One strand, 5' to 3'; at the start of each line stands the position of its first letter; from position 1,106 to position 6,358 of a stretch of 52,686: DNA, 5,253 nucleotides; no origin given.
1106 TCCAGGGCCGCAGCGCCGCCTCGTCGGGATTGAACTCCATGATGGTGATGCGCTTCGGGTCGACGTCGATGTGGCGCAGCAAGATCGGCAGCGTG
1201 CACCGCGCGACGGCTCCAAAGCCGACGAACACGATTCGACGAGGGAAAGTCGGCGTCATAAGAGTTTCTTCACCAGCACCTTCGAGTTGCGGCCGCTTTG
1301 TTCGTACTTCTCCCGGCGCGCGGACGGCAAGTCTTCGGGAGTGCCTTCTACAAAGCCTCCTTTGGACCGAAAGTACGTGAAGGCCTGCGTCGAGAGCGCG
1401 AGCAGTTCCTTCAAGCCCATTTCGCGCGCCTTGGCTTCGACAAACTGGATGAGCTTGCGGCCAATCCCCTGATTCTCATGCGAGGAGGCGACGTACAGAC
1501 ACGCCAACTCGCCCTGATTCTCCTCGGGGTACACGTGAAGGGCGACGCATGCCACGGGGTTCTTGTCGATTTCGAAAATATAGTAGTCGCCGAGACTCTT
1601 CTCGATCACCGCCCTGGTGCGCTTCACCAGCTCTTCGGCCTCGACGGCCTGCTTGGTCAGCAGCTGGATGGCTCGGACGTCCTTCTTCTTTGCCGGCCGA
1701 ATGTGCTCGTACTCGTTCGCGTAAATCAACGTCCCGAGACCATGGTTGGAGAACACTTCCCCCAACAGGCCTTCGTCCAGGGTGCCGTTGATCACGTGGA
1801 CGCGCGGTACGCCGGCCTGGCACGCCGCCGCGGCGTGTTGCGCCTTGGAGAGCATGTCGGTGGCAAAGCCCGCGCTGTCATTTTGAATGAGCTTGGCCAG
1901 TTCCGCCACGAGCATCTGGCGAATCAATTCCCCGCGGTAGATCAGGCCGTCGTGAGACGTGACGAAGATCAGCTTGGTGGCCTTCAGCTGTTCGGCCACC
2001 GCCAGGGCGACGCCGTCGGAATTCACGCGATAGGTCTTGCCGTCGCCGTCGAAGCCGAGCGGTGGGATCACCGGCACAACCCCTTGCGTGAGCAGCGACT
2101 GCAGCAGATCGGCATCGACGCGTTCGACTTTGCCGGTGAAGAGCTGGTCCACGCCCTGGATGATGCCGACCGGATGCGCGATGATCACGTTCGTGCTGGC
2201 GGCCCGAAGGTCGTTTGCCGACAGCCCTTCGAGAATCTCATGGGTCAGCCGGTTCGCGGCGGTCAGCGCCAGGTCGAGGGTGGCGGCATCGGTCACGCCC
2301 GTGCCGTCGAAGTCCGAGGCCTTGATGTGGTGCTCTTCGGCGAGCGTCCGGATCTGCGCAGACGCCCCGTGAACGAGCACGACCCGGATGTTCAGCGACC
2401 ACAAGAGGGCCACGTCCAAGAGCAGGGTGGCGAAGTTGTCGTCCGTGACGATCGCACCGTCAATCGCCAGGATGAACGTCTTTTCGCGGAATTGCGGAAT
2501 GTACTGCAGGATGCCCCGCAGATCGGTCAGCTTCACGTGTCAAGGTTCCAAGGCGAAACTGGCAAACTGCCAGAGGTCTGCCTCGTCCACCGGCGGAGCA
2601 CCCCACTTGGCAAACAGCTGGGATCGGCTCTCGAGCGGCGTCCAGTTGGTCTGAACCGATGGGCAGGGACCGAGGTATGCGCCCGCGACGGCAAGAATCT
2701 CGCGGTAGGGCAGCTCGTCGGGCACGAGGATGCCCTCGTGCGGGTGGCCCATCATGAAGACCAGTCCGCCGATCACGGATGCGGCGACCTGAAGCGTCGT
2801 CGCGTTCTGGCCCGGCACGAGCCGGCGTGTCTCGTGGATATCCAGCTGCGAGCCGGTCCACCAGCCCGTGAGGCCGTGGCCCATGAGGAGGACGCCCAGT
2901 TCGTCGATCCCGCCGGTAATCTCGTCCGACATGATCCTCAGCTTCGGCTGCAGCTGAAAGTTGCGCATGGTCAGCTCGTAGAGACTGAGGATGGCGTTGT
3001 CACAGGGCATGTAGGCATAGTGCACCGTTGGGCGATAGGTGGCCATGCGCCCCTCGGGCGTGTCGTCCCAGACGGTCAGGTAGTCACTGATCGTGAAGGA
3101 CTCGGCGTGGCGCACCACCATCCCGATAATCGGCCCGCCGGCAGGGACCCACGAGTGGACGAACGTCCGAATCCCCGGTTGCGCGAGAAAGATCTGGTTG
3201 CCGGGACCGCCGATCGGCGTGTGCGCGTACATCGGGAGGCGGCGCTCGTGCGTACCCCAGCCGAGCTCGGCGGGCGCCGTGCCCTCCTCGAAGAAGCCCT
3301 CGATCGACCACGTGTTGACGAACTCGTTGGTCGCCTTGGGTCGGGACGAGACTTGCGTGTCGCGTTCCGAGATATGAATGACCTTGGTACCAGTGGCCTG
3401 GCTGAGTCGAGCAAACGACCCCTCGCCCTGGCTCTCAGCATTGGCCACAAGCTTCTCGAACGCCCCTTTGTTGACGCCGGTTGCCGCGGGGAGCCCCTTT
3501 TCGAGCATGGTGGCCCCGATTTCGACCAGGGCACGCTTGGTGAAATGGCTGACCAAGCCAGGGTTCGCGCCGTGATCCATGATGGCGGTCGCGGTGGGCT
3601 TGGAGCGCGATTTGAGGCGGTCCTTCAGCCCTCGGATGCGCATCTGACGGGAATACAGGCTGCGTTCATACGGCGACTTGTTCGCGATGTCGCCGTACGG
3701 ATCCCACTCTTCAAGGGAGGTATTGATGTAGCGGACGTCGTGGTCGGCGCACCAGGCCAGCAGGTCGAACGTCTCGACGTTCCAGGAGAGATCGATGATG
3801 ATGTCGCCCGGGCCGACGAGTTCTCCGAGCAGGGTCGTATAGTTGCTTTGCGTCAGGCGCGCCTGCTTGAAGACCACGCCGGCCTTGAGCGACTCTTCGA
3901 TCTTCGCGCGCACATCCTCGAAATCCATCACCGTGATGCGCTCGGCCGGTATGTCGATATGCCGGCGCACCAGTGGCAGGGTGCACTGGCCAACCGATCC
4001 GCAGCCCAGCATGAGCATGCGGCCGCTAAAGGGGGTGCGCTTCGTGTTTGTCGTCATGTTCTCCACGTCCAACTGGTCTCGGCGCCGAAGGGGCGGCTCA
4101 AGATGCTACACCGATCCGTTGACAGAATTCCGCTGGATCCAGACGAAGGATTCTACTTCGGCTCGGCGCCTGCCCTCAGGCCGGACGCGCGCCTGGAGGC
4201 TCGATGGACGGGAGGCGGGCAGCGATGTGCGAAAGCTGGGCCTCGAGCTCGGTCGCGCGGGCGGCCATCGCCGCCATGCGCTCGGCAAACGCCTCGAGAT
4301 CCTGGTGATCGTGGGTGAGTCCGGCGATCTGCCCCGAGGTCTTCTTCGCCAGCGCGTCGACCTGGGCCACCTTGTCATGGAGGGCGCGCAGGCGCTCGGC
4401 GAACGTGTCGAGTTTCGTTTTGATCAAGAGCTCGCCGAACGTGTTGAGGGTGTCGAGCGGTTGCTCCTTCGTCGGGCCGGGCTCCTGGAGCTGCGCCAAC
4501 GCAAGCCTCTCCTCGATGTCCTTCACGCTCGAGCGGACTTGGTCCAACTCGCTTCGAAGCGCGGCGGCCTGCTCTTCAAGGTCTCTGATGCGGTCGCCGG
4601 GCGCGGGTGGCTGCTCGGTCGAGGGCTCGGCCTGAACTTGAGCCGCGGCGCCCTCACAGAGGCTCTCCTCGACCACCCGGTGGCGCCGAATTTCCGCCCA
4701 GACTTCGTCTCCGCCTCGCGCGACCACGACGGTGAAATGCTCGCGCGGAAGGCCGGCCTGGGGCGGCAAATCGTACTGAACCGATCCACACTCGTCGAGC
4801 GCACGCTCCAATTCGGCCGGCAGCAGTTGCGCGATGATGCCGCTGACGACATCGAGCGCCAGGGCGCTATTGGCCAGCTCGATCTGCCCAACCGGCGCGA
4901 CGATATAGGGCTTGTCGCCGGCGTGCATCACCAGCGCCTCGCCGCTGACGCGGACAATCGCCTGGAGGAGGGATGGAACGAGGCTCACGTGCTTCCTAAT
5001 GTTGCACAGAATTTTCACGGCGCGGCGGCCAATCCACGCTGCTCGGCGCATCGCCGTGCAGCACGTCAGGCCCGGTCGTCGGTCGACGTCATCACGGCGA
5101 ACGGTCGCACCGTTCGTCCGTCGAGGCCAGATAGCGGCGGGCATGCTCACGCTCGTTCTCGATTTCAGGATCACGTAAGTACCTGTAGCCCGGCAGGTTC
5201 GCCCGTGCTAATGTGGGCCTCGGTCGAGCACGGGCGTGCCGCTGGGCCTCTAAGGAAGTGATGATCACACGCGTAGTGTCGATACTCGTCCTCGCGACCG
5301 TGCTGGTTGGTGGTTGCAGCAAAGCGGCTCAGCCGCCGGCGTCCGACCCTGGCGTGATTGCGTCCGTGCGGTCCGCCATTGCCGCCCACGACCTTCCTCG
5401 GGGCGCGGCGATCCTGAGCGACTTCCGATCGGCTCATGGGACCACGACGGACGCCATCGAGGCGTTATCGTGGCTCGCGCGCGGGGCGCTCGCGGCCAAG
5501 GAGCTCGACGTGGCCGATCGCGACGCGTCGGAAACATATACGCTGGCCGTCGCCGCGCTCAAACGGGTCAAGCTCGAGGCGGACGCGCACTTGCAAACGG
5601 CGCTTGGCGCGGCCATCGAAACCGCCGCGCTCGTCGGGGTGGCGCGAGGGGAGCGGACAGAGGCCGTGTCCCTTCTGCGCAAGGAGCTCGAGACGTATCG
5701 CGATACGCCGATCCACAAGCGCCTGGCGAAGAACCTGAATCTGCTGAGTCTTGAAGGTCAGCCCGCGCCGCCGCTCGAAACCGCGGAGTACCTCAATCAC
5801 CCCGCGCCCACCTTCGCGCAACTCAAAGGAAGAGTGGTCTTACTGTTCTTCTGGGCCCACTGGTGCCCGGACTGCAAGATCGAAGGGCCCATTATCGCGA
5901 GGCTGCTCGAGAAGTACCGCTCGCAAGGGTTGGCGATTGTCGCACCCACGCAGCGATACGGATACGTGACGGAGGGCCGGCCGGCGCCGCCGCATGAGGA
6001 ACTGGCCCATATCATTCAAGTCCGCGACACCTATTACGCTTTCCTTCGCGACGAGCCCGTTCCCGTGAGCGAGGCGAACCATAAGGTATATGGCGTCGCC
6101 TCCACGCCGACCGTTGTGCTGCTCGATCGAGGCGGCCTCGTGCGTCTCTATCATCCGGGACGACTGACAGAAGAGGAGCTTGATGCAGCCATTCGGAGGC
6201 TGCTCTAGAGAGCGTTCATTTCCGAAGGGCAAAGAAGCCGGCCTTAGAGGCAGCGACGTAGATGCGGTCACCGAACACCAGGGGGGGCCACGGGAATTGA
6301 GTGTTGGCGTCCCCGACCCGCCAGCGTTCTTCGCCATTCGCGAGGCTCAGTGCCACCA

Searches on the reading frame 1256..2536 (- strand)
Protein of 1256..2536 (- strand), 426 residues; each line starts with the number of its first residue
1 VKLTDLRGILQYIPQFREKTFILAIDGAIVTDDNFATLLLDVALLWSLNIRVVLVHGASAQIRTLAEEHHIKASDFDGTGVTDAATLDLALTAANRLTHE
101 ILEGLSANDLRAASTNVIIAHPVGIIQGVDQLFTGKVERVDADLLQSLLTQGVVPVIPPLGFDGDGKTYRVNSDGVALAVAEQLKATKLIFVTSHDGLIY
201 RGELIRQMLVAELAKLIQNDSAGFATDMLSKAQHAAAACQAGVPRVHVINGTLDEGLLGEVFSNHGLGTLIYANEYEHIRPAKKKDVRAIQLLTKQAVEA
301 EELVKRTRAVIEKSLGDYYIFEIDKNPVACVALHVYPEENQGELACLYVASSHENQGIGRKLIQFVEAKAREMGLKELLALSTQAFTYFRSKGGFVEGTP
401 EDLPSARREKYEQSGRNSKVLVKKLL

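Call 59: search_protein_families(library=pfam, proteins=[window:1256-2536:-], max_evalue=0.001)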
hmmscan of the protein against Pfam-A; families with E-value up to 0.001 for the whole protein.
window:1256-2536:- (426 aa): 4 families
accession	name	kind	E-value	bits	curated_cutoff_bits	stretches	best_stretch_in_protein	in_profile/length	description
PF00696.33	AA_kinase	-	1e-30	107.6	24.9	1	19-250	1-234/234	Amino acid kinase family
PF00583.31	Acetyltransf_1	-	2e-13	51.1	20.7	1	311-384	28-101/116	Acetyltransferase (GNAT) family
PF13508.13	Acetyltransf_7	-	6.5e-10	39.7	27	1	316-387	3-75/84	Acetyltransferase (GNAT) domain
PF13673.13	Acetyltransf_10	-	0.00013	22.4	23.6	1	340-399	52-111/128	Acetyltransferase (GNAT) domain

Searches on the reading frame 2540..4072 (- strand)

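Call 59: search_protein_families(library=pfam, proteins=[window:2540-4072:-], max_evalue=0.001)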
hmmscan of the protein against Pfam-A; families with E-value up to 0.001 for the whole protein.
window:2540-4072:- (510 aa): 2 families
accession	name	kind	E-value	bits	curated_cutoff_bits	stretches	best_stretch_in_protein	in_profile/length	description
PF03435.24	Sacchrp_dh_NADP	-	1.2e-26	94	25.1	1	20-155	2-123/129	Saccharopine dehydrogenase NADP binding domain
PF16653.10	Sacchrp_dh_C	-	1.5e-24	88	31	1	168-458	1-251/265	Saccharopine dehydrogenase C-terminal domain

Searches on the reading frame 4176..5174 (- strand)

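Call 59: search_protein_families(library=pfam, proteins=[window:4176-5174:-], max_evalue=0.001)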
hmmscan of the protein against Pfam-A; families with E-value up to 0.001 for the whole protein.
window:4176-5174:- (332 aa): 5 families
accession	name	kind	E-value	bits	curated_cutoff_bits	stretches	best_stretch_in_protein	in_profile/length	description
PF05531.17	NPV_P10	-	2e-05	25.4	29.8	0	272-322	16-66/75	Nucleopolyhedrovirus P10 protein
PF23991.1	DUF7310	-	6.5e-05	23.8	40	0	191-227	41-77/83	Coiled-coil region of unknown function (DUF7310)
PF10779.14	XhlA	-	0.00028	21.4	34.7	0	194-223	18-47/67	Haemolysin XhlA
PF11932.13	DUF3450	-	0.00033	20.5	32.6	0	169-227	26-84/241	Protein of unknown function (DUF3450)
PF02403.27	Seryl_tRNA_N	-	0.00059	20.5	28.2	0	255-321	31-97/108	Seryl-tRNA synthetase N-terminal domain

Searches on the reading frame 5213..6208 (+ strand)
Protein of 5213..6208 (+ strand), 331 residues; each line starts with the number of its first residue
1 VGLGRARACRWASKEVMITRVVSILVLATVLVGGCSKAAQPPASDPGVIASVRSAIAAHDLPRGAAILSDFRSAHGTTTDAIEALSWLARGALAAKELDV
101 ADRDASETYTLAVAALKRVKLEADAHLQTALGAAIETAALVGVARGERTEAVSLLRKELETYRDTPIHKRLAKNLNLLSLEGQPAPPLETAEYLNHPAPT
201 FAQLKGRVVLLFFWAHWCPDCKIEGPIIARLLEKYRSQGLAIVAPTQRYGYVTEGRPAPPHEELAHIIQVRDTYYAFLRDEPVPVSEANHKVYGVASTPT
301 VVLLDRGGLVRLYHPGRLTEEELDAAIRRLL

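Call 3: search_protein_families(library=pfam, proteins=[window:5213-6208:+], max_evalue=0.01)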
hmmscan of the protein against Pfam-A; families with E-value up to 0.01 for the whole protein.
window:5213-6208:+ (331 aa): 7 families
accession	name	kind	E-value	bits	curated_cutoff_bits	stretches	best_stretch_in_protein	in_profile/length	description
PF08534.16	Redoxin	-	2.6e-07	31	26.6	1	182-324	3-145/148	Redoxin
PF00578.27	AhpC-TSA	-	3.5e-07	30.6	26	1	200-244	19-64/124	AhpC/TSA family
PF13905.12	Thioredoxin_8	-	1.9e-06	28.6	27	1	206-244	1-40/94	Thioredoxin-like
PF13098.12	Thioredoxin_2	-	2.2e-06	28.4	27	1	203-326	2-103/104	Thioredoxin-like domain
PF00085.26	Thioredoxin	-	1.2e-05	25.6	23.5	1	207-237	19-49/103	Thioredoxin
PF14595.12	Thioredoxin_9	-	0.0013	19.1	25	0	201-235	36-70/129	Thioredoxin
PF13728.12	TraF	-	0.003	17.9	23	0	201-238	124-161/224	F plasmid transfer operon protein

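Call 4: search_protein_families(library=ncbifam, proteins=[window:5213-6208:+], max_evalue=0.01)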
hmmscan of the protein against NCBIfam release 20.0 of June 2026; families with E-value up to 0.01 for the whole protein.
window:5213-6208:+ (331 aa): 10 families
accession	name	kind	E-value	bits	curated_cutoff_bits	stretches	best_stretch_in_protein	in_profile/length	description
NF002854.0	PRK03147.1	subfamily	1.4e-12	47.8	170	1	194-244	50-100/176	thiol-disulfide oxidoreductase ResA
TIGR01068.1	thioredoxin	equivalog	4.3e-08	33.3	96.8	1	206-237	14-45/101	thioredoxin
TIGR00385.1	dsbE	subfamily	5.1e-08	32.7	123.15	1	180-325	35-165/173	DsbE family thiol:disulfide interchange protein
NF047696.1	ThlDiSintTplARhiz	equivalog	9.1e-08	32.1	230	1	200-308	91-191/219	thiol:disulfide interchange protein TlpA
NF041054.1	WAxxUGC_long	equivalog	9.9e-06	25.1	300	1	196-244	94-141/354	ResA-like WAxxUGC motif-containing protein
NF011941.0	PRK15412.1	equivalog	1.2e-05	25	359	1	181-326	41-171/185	thiol:disulfide interchange protein DsbE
NF041202.1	StoA_CxxC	exception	2.4e-05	24.2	210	1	205-238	51-84/163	endospore biogenesis thiol-disulfide oxidoreductase StoA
NF006898.0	PRK09381.1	equivalog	0.00029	21.2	138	1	208-238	23-53/109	thioredoxin TrxA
TIGR01126.1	pdi_dom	equivalog_domain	0.0021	18.3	107.2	0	206-240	14-48/105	protein disulfide-isomerase domain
NF038096.1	thylak_slr1796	equivalog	0.0084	15.7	140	0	290-330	92-132/157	thylakoid membrane photosystem I accumulation factor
